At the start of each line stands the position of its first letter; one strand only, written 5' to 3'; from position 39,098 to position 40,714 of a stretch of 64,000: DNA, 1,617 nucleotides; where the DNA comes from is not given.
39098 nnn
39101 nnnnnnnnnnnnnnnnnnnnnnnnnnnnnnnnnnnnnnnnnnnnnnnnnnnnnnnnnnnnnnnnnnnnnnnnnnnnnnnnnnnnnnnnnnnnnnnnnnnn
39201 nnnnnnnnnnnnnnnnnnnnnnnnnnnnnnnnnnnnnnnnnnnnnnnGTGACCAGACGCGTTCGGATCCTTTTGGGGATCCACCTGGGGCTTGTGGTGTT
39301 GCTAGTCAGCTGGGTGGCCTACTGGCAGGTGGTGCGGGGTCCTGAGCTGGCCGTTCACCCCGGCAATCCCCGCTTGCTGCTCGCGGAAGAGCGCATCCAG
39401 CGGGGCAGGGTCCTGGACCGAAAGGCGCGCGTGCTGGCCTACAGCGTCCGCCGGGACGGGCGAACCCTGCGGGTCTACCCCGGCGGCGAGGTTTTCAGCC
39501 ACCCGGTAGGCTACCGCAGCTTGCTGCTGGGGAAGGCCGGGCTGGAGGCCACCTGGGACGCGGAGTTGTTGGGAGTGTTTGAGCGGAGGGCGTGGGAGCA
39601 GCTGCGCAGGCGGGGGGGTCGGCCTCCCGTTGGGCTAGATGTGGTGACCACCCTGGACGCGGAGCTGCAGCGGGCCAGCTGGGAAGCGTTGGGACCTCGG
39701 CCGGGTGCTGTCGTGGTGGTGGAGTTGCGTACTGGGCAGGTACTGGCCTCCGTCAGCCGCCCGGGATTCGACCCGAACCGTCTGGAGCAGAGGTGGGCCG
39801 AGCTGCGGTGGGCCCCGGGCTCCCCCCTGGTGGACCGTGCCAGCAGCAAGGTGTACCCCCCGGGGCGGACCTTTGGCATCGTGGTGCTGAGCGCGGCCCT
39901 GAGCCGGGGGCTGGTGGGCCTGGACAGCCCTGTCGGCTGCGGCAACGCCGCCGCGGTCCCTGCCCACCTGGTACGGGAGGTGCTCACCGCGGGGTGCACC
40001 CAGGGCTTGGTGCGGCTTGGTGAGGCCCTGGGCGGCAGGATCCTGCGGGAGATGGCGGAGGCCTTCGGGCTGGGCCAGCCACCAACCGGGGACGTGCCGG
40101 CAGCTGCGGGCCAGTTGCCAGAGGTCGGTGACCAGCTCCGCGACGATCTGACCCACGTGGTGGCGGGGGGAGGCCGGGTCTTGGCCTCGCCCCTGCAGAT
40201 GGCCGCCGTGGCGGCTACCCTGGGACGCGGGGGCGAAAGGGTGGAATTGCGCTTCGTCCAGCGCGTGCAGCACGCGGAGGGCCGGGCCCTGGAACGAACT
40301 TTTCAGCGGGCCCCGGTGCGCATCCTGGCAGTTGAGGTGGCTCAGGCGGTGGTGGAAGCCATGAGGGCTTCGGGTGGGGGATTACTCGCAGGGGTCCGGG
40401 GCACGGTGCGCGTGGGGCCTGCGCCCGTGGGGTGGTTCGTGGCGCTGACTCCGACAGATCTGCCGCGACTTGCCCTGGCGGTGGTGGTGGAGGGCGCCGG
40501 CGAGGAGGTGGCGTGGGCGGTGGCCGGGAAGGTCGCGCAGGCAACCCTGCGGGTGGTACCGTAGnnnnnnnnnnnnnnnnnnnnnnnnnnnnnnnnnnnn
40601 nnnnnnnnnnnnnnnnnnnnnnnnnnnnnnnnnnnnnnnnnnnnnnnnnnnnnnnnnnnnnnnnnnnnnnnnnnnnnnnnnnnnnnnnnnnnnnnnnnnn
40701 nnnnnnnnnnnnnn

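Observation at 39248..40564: Full-length PbpA-like penicillin-binding-protein homolog with all three catalytic motifs substituted (predicted pseudo-enzyme)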

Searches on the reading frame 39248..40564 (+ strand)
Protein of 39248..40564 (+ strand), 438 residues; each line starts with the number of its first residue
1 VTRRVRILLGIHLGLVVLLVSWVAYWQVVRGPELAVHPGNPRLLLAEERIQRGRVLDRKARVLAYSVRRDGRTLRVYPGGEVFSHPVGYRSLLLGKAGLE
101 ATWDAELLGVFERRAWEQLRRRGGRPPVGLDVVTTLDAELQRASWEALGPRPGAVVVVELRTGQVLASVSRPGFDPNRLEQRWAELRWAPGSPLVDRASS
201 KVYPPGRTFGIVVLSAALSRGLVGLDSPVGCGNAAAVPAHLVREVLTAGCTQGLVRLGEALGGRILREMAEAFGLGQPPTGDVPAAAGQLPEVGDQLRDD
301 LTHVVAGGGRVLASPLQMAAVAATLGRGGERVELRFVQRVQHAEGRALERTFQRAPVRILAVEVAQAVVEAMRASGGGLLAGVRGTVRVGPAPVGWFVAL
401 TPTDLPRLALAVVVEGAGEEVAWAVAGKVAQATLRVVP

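Call 6: search_protein_families(library=pfam, proteins=[window:39248-40564:+], max_evalue=0.01)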
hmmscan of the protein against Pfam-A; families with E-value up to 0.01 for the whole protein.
window:39248-40564:+ (438 aa): 2 families
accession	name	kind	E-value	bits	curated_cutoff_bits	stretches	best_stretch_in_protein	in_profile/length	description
PF00905.27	Transpeptidase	-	5.9e-25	88.5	22.1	1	153-432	1-296/299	Penicillin binding protein transpeptidase domain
PF21922.1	PBP_dimer_2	-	9e-09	35.9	27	1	52-121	1-71/83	Penicillin binding protein A dimerisation domain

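Call 7: search_solved_structures(query=window:39248-40564:+, max_evalue=0.001, show_alignments=3)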
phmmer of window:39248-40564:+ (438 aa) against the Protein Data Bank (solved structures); distinct sequences matched with E-value up to 0.001: 72 (the best 60 are shown).
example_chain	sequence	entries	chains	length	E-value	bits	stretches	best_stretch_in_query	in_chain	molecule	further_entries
3un7_A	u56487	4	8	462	4.9e-41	144.8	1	37-430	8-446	Penicillin-binding protein A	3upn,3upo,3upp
3lo7_A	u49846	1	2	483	1.5e-40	143.1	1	36-430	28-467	Penicillin-binding protein A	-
4mnr_A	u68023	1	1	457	4e-33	118.7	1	37-228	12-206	Peptidoglycan glycosyltransferase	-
4jbf_A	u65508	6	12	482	4.3e-32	115.3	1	28-423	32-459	Peptidoglycan glycosyltransferase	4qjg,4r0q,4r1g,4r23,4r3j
4ra7_A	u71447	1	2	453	7.2e-32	114.5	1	29-423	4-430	Peptidoglycan glycosyltransferase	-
4n1x_A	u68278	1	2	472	1.8e-30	110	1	44-423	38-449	Peptidoglycan glycosyltransferase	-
7kis_A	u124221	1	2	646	1.9e-16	63.7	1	86-225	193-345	Peptidoglycan D,D-transpeptidase MrdA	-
7onn_A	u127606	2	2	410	2e-15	60.4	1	51-428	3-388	Peptidoglycan D,D-transpeptidase FtsI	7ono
8zpc_A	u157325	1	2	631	2.1e-15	60.3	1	92-238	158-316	Peptidoglycan D,D-transpeptidase MrdA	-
7zg8_AAA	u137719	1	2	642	2.3e-15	60.2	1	92-286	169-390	Peptidoglycan D,D-transpeptidase MrdA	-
8gpw_A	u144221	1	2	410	3.4e-15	59.6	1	51-427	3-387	Peptidoglycan D,D-transpeptidase FtsI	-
7onw_A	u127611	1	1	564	1.1e-12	51.3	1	67-428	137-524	Peptidoglycan D,D-transpeptidase FtsI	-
6g9p_A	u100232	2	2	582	1.3e-12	51.1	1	124-224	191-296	Peptidoglycan D,D-transpeptidase MrdA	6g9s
6g9f_A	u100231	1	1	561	1.9e-12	50.5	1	124-224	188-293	Peptidoglycan D,D-transpeptidase MrdA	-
4bjp_A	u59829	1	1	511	3.8e-12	49.6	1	67-428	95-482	PENICILLIN BINDING PROTEIN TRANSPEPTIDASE DOMAIN PROTEIN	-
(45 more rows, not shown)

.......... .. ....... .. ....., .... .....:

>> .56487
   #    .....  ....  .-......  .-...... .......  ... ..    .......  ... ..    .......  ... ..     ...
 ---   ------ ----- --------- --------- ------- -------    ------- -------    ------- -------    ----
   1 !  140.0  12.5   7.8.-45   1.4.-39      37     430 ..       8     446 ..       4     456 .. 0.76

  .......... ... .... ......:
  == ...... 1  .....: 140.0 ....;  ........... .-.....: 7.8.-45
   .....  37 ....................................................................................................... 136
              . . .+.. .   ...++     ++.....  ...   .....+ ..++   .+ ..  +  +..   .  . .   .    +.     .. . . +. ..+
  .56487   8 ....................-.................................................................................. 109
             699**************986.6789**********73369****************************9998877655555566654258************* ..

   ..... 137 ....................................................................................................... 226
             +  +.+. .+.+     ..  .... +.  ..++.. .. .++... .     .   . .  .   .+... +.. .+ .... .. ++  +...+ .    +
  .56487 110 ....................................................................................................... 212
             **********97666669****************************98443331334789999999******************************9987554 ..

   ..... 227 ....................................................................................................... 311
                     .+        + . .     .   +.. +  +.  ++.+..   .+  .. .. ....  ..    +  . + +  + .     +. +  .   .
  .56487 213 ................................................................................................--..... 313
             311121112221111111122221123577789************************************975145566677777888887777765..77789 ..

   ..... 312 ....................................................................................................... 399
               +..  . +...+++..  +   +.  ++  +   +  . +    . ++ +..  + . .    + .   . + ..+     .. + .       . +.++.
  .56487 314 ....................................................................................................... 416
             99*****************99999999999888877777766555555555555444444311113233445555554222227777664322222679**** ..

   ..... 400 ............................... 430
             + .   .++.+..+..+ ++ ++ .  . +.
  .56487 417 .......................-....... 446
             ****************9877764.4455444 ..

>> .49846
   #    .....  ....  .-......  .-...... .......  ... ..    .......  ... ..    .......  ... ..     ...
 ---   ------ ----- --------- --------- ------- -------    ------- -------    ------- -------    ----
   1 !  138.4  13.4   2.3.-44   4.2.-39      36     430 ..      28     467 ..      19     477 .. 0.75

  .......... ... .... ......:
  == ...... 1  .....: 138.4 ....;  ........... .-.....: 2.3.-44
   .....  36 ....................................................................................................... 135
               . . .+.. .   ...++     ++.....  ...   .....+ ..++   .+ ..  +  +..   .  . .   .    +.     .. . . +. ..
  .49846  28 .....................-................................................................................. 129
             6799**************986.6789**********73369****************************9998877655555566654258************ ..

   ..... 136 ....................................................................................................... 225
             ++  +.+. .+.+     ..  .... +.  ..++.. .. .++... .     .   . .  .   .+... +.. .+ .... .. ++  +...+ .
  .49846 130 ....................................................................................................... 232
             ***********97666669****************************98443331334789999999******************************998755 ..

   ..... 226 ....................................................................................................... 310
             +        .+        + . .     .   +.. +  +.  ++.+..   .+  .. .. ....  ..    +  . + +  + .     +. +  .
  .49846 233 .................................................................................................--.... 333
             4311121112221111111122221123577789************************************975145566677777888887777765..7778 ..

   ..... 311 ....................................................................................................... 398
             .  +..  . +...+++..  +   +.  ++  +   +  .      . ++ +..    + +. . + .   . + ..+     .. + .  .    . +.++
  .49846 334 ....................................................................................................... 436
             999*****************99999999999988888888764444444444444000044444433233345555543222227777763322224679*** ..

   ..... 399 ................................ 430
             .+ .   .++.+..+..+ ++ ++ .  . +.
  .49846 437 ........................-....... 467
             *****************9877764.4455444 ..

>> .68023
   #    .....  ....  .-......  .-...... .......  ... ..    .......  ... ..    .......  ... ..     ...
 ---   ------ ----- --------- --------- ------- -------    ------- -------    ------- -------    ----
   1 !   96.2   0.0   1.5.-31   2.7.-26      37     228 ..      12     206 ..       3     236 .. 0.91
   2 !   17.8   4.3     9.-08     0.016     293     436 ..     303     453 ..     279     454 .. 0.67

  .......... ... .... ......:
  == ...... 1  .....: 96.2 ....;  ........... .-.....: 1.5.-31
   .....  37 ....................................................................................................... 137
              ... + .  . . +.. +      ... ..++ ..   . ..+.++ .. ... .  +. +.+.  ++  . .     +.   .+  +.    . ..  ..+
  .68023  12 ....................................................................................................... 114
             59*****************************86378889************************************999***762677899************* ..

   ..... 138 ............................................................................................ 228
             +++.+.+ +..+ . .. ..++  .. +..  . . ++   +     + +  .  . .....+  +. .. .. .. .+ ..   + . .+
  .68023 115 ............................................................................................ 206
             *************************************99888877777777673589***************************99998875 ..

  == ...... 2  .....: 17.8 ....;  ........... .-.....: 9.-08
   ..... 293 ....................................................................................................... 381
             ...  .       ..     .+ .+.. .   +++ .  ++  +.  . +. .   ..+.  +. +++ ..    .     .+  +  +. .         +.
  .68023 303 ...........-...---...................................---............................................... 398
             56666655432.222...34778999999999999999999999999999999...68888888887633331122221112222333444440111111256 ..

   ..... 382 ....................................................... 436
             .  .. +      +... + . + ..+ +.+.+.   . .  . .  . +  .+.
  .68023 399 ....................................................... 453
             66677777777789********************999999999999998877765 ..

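Call 8: search_protein_families(library=ncbifam, proteins=[window:39248-40564:+], max_evalue=0.001)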
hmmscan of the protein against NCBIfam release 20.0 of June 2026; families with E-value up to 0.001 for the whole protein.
window:39248-40564:+ (438 aa): 8 families
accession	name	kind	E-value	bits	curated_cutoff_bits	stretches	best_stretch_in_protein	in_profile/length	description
TIGR03423.1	pbp2_mrdA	equivalog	2e-45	155.5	455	1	94-374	184-499/593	penicillin-binding protein 2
TIGR02214.1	spoVD_pbp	equivalog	3.8e-21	75.1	688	1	73-385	144-484/636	stage V sporulation protein D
NF008061.0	PRK10795.1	equivalog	6.2e-13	48.2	962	1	118-223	239-347/634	peptidoglycan DD-transpeptidase MrdA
NF011685.0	PRK15105.1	subfamily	1.6e-11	43.6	737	1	152-385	259-488/588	peptidoglycan glycosyltransferase FtsI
NF051842.1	PBP4_5_Efaec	equivalog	1.1e-10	40.5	700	1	94-221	290-428/668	penicillin-binding protein PBP4(5)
NF053573.1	PBP2_PenA_Neis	exception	9.1e-07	27.8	1105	1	74-418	166-539/572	peptidoglycan D,D-transpeptidase PBP2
TIGR02074.1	PBP_1a_fam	subfamily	0.00015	20.7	508.75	0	308-373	394-458/535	PBP1A family penicillin-binding protein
NF038276.1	strep_PBP2A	exception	0.00072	17.9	1100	1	304-372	486-553/716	penicillin-binding protein PBP2A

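Call 9: find_homologous_proteins(query=window:39248-40564:+, max_evalue=1e-10)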
Query window:39248-40564:+ (438 aa): 80 proteins with E <= 1e-10 among 8000 candidates.
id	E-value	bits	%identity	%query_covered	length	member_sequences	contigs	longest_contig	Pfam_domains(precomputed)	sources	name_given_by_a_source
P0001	6.1e-276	934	100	100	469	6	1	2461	PF21922.2,PF00905.28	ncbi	ncbi:MAG: hypothetical protein C4303_09910, partial [candidate division GAL15 bacterium]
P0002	1.8e-165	570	65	100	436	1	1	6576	PF21922.2,PF00905.28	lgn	-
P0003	8.2e-160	551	65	95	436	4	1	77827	PF21922.2,PF00905.28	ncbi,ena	-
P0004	1.8e-153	530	63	93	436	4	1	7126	PF21922.2,PF00905.28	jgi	-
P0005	3.6e-152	526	63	99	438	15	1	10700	PF21922.2,PF00905.28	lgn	-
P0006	1.2e-143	498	60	100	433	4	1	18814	PF21922.2,PF00905.28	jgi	jgi:peptidoglycan glycosyltransferase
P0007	8.8e-142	492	59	100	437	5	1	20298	PF21922.2,PF00905.28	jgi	jgi:peptidoglycan glycosyltransferase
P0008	5.9e-141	489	60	95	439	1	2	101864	PF21922.2,PF00905.28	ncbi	-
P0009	1.7e-138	481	57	100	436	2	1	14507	PF21922.2,PF00905.28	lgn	-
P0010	5.7e-138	479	59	100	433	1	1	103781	PF21922.2,PF00905.28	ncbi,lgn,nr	ncbi:MAG: penicillin-binding transpeptidase domain-containing protein [Armatimonadota bacterium]|nr:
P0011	1.5e-137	478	59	100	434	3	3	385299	PF21922.2,PF00905.28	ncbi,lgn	-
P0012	1.2e-136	475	58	100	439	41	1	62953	PF21922.2,PF00905.28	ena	-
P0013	5.7e-132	459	54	100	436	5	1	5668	PF21922.2,PF00905.28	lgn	-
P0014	1.8e-115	405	56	89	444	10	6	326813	PF21922.2,PF00905.28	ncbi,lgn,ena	-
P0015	2.0e-113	398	53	100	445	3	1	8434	PF21922.2,PF00905.28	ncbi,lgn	-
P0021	2.1e-87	312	44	100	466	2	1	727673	PF21922.2,PF00905.28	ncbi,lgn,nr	ncbi:MAG: penicillin-binding transpeptidase domain-containing protein [Armatimonadota bacterium]|nr:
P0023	2.2e-81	293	44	99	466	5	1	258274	PF21922.2,PF00905.28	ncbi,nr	ncbi:MAG: penicillin-binding transpeptidase domain-containing protein [Armatimonadota bacterium]|nr:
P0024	6.5e-81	291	44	100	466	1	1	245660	PF21922.2,PF00905.28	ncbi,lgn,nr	ncbi:MAG: penicillin-binding transpeptidase domain-containing protein [Armatimonadetes bacterium]|nr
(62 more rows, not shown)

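Call 14: find_related_loci(query=A2, collection=genome_contigs, flank=8000)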
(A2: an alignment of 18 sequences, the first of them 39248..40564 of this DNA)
Query A2 (438 aa) in genome_contigs; peptide patterns used: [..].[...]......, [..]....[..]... (x = any residue, [..] = any of these).
37 stretches matched a pattern; 14 encode a relative of the query (tblastn E <= 1e-3); 14 distinct loci.
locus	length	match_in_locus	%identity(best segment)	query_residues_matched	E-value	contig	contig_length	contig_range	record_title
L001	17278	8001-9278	64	4-431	9e-153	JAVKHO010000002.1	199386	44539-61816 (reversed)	MAG: Candidatus Tepidifontimicrobium thermophilum isolate HHBFW-2_201803_bins_14 HHBFW-2_201803_bins_14_scaffold_2, whol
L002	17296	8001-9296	65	4-437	2e-151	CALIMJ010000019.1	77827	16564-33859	MAG: uncultured bacterium isolate S1_Bin_METABAT__12_1 genome assembly, contig: c_000002209895, whole genome shotgun seq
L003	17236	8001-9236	59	22-438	4e-129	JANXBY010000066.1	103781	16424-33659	MAG: Armatimonadota bacterium isolate SKYB51 k141_144412, whole genome shotgun sequence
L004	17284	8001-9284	58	1-432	6e-128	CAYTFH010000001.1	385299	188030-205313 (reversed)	MAG TPA_asm: uncultured bacterium isolate binchicken_co30_114 genome assembly, contig: NODE_17_length_385299_cov_105.296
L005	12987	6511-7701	56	25-415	4e-110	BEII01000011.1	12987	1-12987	Bacterium HR32 DNA, contig: NODE_1383_11, isolate: HRbin32, whole genome shotgun sequence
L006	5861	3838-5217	41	1-431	2e-82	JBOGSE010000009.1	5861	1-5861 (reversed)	MAG: bacterium isolate M3-S_metawrap_bin.18 k127_4135360, whole genome shotgun sequence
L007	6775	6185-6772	70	4-200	3e-76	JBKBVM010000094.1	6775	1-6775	MAG: bacterium isolate 21I_052.bin.53 NODE_94_length_6775_cov_4.406838, whole genome shotgun sequence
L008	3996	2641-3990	36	1-419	1e-63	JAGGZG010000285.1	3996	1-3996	MAG: Anaerolineae bacterium isolate AUK198 PB_MBMC_152_c_000000000387, whole genome shotgun sequence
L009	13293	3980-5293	34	25-437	1e-49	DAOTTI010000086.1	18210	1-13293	MAG TPA_asm: Chloroflexota bacterium isolate B73_147 k87_895903, whole genome shotgun sequence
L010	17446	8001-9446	32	3-434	3e-42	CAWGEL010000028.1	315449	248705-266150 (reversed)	MAG: uncultured Chloroflexia bacterium isolate MFD01872.bin.3.367 genome assembly, contig: contig_80239, whole genome sh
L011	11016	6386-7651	27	54-424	9e-27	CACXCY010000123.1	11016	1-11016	MAG: uncultured Bacteroidetes bacterium isolate RUG11139 genome assembly, contig: RUG11139_asm_123, whole genome shotgun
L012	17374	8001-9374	36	3-337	3e-8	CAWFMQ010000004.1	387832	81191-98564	MAG: uncultured Chloroflexia bacterium isolate MFD02134.bin.2.59 genome assembly, contig: contig_26493, whole genome sho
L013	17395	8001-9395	26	23-373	4e-8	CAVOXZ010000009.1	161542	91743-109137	MAG: uncultured Chloroflexia bacterium isolate MFD09964.bin.2.77 genome assembly, contig: contig_23810, whole genome sho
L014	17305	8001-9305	25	23-340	7e-8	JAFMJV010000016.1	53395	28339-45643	MAG: Chloroflexota bacterium isolate DEBay_Sum019D_L_G_81 NODE_293_length_53395_cov_22.003768, whole genome shotgun sequ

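Call 28: find_encoding_contigs(protein=P0021, flank=8000, max_places=2)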
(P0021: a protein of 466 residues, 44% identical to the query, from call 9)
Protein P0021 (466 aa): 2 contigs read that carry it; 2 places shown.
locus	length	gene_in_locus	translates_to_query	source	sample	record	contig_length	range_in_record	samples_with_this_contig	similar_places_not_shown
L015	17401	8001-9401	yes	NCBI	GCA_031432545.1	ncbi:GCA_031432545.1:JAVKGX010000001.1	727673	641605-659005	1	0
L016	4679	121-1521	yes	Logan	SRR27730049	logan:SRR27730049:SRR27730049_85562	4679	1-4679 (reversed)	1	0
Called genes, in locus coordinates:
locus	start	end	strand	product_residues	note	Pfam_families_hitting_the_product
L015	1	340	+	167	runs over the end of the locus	PF01327:Pep_deformylase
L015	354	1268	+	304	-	PF00551:Formyl_trans_N, PF02911:Formyl_trans_C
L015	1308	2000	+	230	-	PF04298:Zn_peptidase_2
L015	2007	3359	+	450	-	PF01029:NusB, PF22458:RsmF-B_ferredox, PF01189:Methyltr_RsmB-F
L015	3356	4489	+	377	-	PF21016:RlmN_N, PF04055:Radical_SAM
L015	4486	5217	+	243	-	PF12401:FhaA_N, PF16697:Yop-YscD_cpl, PF00498:FHA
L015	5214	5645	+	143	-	PF16697:Yop-YscD_cpl, PF00498:FHA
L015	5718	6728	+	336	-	PF13672:PP2C_2, PF00481:PP2C (faint)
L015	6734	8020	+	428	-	PF01098:FTSW_RODA_SPOVE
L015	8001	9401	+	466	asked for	PF21922:PBP_dimer_2, PF00905:Transpeptidase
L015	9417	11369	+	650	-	PF00069:Pkinase, PF07714:PK_Tyr_Ser-Thr, PF01636:APH (faint), PF03109:ABC1 (weak), PF14531:Kinase-like (weak), PF03793:PASTA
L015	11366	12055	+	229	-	PF00834:Ribul_P_3_epim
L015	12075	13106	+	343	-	PF00850:Hist_deacetyl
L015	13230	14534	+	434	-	PF00575:S1, PF13509:S1_2 (faint), PF00575:S1, PF23459:S1_RRP5, PF00575:S1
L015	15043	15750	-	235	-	-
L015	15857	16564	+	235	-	PF24481:CT398_CC, PF02591:Zn_ribbon_9 (weak)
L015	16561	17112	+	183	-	PF00075:RNase_H, PF13456:RVT_3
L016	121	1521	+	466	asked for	PF21922:PBP_dimer_2, PF00905:Transpeptidase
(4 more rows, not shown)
